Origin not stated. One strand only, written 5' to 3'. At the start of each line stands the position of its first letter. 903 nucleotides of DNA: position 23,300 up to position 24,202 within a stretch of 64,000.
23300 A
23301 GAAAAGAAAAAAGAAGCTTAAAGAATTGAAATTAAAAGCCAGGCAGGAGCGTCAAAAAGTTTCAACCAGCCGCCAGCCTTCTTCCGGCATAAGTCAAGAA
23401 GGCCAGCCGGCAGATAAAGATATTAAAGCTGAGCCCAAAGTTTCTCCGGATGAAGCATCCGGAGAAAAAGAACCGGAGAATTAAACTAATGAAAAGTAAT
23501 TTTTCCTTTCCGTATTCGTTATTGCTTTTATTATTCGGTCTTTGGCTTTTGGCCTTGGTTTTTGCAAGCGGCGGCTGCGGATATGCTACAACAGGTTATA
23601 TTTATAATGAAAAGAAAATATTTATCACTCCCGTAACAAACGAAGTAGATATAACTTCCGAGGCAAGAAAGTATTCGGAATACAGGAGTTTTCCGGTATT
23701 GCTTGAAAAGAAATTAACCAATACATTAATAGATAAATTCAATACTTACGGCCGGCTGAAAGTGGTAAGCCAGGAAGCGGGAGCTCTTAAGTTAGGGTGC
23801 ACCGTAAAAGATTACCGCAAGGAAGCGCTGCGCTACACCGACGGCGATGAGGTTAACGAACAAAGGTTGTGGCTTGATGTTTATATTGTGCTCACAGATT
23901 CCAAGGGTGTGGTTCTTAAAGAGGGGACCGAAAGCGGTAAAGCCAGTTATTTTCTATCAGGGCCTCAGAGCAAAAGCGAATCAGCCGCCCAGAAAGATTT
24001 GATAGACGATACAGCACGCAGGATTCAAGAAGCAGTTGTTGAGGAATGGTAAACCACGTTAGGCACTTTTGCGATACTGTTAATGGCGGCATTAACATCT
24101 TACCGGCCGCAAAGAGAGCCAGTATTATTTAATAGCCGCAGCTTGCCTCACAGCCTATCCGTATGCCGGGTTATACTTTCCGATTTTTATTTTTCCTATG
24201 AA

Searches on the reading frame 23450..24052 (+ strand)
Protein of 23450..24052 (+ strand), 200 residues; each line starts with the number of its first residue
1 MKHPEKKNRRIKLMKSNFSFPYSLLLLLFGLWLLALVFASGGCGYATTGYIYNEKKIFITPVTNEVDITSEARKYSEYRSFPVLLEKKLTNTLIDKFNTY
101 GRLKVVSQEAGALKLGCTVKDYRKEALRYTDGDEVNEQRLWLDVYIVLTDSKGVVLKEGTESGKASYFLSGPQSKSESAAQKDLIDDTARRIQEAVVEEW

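Call 39: search_protein_families(library=pfam, proteins=[window:23450-24052:+], max_evalue=0.001)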
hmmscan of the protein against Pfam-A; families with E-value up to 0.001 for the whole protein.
window:23450-24052:+ (200 aa): 1 family
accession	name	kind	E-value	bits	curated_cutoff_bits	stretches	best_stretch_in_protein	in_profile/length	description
PF04390.17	LptE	-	5e-08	34.1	23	1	83-192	14-114/118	Lipopolysaccharide-assembly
